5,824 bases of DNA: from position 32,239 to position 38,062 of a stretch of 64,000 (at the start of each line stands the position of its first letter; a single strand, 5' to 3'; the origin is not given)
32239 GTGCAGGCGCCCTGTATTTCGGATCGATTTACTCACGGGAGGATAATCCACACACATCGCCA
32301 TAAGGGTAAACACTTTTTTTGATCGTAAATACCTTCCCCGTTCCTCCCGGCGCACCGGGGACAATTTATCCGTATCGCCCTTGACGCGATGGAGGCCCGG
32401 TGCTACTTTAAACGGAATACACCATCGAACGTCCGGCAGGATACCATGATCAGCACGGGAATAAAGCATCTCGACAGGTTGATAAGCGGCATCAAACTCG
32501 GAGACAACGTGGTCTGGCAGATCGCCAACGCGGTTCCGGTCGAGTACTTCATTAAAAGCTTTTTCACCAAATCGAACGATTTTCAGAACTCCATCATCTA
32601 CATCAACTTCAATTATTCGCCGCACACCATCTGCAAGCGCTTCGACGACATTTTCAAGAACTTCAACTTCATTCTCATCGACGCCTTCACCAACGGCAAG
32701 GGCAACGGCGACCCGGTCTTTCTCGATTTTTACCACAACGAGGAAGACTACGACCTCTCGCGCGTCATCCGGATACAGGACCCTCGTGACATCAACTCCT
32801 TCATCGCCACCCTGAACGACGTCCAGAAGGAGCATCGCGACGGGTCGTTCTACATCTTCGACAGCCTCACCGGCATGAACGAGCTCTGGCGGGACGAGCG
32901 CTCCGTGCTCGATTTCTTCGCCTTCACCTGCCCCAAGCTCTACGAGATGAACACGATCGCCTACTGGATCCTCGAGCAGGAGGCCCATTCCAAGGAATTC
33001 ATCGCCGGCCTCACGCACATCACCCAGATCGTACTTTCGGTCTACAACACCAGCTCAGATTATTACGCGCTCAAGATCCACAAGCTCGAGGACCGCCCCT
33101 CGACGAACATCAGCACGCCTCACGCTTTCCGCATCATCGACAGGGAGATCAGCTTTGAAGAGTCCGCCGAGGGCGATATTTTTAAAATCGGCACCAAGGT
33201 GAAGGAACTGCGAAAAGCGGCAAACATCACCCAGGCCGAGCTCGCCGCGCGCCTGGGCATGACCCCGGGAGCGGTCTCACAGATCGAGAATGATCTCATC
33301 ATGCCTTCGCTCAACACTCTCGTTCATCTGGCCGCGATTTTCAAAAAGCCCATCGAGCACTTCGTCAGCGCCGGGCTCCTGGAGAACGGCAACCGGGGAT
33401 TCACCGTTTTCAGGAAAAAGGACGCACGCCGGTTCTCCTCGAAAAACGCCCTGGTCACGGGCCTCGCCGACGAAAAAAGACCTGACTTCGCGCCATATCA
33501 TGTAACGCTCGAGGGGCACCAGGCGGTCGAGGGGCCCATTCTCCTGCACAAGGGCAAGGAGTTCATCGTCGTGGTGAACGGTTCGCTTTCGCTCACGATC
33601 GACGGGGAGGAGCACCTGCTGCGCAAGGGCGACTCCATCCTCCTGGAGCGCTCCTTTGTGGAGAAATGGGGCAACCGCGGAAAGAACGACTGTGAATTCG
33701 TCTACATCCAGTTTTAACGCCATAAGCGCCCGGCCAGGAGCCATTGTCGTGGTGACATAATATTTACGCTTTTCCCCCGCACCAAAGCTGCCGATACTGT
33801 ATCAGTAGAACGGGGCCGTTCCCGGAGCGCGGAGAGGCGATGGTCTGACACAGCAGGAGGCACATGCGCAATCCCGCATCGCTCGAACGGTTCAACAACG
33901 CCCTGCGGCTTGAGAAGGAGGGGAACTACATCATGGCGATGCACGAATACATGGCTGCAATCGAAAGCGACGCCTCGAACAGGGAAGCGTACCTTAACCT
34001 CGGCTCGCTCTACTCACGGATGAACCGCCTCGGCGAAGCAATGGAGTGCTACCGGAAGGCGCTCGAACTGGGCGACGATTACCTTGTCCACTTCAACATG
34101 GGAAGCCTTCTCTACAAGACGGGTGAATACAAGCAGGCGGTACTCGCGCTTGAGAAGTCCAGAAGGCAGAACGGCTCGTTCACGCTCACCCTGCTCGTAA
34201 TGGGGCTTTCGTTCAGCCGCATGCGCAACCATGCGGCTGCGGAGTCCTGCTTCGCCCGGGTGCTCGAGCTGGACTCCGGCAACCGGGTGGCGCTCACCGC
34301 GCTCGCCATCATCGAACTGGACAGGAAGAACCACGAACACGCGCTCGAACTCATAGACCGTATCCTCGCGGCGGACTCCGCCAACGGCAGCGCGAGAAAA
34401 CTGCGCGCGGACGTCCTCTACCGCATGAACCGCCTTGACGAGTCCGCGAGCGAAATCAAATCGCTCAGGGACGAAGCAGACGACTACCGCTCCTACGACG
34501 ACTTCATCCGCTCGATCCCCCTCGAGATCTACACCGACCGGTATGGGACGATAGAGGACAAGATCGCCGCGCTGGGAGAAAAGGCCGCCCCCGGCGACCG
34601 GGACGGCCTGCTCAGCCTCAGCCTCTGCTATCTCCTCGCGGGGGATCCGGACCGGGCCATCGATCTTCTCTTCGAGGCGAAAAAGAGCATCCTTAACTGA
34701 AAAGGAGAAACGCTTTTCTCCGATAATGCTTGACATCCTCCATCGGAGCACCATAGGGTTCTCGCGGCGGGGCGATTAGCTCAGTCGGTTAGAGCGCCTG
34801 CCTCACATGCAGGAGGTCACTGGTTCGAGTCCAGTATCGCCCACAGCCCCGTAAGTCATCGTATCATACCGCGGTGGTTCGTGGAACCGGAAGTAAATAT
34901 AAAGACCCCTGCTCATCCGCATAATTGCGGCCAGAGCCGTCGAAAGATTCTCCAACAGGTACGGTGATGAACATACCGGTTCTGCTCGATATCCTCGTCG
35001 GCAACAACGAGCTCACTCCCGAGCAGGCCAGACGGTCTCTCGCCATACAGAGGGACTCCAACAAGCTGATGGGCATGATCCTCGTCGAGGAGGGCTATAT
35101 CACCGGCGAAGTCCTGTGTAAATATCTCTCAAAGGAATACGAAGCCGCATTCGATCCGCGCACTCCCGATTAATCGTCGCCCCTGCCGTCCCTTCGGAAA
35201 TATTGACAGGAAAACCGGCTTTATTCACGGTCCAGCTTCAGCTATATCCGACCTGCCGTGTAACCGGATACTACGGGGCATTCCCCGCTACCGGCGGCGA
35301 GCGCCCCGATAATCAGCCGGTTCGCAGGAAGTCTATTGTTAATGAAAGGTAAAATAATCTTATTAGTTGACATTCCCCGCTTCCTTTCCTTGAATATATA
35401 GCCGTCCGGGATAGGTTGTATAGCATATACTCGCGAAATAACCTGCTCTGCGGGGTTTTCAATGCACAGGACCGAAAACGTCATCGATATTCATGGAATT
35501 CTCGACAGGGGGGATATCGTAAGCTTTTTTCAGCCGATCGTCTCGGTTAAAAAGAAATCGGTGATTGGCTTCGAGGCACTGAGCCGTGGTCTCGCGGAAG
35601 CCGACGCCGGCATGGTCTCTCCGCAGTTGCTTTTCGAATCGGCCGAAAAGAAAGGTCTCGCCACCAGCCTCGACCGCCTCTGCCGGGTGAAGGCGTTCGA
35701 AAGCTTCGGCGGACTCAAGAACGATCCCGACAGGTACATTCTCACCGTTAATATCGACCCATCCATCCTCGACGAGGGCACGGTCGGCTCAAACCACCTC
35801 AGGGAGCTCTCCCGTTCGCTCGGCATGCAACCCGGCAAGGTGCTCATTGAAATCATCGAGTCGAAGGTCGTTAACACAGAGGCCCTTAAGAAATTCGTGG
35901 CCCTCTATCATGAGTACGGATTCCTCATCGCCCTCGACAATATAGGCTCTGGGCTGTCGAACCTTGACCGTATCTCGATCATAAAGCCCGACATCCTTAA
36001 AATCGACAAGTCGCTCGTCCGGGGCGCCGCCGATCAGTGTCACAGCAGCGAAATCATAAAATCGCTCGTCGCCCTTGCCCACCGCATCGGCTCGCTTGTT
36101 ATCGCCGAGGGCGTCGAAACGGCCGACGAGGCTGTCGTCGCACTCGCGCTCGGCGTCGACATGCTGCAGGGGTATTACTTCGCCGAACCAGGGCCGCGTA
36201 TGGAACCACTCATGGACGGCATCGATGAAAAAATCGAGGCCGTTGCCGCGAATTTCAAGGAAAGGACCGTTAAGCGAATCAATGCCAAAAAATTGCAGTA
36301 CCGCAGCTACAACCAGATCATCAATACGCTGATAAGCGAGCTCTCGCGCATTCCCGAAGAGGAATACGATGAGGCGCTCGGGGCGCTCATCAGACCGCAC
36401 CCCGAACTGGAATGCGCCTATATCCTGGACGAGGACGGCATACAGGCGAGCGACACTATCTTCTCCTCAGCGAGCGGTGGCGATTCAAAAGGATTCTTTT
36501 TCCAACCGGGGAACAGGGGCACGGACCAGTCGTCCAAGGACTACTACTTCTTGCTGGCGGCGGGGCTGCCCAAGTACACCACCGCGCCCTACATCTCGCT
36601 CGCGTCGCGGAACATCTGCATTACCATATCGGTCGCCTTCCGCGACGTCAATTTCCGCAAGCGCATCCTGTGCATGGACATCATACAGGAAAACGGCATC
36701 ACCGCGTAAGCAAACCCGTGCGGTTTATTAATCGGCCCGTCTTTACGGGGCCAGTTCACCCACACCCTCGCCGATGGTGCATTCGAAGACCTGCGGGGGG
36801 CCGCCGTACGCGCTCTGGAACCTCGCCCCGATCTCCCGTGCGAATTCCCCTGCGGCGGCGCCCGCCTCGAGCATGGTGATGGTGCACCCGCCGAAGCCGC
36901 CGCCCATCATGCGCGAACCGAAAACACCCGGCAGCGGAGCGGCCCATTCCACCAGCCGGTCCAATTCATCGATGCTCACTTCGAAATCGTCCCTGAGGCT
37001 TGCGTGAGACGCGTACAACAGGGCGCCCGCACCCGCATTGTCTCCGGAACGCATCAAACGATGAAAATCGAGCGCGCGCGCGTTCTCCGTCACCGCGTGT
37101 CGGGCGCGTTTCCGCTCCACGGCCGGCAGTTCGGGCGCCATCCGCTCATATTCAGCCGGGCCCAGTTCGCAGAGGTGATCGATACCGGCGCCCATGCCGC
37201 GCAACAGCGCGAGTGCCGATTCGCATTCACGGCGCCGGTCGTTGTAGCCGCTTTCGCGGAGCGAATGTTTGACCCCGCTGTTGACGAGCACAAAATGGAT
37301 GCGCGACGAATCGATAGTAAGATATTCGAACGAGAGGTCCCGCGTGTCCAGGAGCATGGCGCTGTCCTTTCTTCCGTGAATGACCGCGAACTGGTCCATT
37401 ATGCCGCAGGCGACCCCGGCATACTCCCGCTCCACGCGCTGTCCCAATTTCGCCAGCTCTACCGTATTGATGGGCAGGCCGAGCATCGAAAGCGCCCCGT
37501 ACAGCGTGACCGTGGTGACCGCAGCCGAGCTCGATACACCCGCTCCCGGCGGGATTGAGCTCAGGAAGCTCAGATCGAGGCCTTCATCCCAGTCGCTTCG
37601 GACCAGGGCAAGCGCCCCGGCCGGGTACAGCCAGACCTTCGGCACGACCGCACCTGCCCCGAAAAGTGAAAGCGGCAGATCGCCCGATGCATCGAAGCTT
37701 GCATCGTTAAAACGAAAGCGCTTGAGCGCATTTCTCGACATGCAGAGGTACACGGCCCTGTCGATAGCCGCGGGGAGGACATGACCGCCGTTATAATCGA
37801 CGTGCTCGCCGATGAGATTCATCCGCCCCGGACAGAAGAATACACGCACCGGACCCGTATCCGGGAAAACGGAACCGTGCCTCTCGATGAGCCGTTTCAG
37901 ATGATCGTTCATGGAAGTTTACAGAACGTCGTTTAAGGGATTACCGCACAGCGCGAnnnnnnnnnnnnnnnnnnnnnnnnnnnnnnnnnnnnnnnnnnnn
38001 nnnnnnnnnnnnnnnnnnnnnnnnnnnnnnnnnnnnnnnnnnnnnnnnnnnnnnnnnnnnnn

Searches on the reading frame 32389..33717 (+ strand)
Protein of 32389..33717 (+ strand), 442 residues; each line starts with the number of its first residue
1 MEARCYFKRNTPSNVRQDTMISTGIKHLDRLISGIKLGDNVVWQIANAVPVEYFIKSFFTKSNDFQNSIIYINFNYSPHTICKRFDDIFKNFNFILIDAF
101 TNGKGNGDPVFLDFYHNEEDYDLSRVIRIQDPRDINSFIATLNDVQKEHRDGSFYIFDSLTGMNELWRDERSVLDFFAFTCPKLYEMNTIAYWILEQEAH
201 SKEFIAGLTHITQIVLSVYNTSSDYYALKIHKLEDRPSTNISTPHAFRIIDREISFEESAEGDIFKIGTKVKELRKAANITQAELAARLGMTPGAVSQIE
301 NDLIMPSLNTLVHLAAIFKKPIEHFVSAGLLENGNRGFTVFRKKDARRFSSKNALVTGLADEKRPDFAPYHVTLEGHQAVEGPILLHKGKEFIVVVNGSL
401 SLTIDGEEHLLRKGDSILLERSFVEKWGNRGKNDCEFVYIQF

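Call 6: search_protein_families(library=pfam, proteins=[window:32389-33717:+], max_evalue=0.01)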
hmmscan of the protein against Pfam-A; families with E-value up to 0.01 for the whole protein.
window:32389-33717:+ (442 aa): 11 families
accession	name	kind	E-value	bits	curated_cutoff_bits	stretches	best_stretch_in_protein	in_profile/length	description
PF01381.28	HTH_3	-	4e-14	52.8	23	1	271-324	1-54/55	Helix-turn-helix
PF07883.17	Cupin_2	-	6.1e-10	39.1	27.2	1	371-440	2-69/70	Cupin domain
PF13560.12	HTH_31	-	2.1e-08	34.8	27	1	268-317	3-53/64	Helix-turn-helix domain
PF12844.13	HTH_19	-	5.5e-07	29.8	30.2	1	268-322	1-55/64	Helix-turn-helix domain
PF13412.12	HTH_24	-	3.6e-05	23.7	21.9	1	272-298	10-36/48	Winged helix-turn-helix DNA-binding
PF04545.22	Sigma70_r4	-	0.0011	18.9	24.1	1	274-301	15-42/50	Sigma-70, region 4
PF21621.3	MPI_cupin_dom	-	0.0016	18.8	27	0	391-422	31-62/79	Mannose-6-phosphate isomerase, cupin domain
PF05899.18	Cupin_3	-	0.0018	18.4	23.5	1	390-427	26-64/74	EutQ-like cupin domain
PF13443.12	HTH_26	-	0.002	18.8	22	1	271-319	2-51/63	Cro/C1-type HTH DNA-binding domain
PF12802.13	MarR_2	-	0.0065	17.1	27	0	278-299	18-40/61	MarR family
PF13744.12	HTH_37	-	0.0082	16.4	27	0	269-311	21-64/80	Helix-turn-helix domain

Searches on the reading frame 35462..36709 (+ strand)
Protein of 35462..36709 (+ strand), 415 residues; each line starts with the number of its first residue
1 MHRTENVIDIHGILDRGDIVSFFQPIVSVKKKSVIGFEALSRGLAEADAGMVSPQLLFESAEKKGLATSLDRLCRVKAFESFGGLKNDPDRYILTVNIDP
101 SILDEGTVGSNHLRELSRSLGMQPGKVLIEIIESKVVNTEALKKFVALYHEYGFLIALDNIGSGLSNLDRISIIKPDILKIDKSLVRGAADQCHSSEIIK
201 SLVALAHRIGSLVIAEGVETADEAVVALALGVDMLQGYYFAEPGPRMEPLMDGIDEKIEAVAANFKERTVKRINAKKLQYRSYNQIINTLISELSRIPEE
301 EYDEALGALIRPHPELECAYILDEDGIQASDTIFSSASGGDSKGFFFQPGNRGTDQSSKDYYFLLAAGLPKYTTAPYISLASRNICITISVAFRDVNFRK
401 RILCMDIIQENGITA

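Call 6: search_protein_families(library=pfam, proteins=[window:35462-36709:+], max_evalue=0.01)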
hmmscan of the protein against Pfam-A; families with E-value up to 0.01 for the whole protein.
window:35462-36709:+ (415 aa): 1 family
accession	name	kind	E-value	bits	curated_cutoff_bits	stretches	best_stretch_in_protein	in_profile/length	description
PF00563.25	EAL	-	2.8e-51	174.6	31.3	1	14-243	8-236/236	EAL domain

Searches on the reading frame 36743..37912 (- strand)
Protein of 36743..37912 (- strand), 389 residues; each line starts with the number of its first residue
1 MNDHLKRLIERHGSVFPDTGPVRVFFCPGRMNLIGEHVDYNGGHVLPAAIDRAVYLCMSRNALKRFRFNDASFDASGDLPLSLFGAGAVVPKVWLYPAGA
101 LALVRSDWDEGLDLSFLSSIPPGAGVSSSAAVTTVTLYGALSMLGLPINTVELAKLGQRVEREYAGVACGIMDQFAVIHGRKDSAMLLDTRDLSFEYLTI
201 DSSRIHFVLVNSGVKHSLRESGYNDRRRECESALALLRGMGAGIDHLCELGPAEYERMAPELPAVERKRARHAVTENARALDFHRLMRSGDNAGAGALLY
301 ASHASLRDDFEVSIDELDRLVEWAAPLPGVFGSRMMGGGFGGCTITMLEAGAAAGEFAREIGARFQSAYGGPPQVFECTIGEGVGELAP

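Call 6: search_protein_families(library=pfam, proteins=[window:36743-37912:-], max_evalue=0.01)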
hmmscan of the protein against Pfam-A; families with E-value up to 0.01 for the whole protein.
window:36743-37912:- (389 aa): 3 families
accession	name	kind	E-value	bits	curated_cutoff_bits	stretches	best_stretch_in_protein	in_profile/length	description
PF00288.32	GHMP_kinases_N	-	9.3e-20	71.1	22.3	1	99-180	5-86/87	GHMP kinases N terminal domain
PF10509.15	GalKase_gal_bdg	-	4.2e-19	68.3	23.1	1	11-60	2-49/49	Galactokinase galactose-binding signature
PF08544.19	GHMP_kinases_C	-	5.1e-08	33.6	21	1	286-364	4-82/85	GHMP kinases C terminal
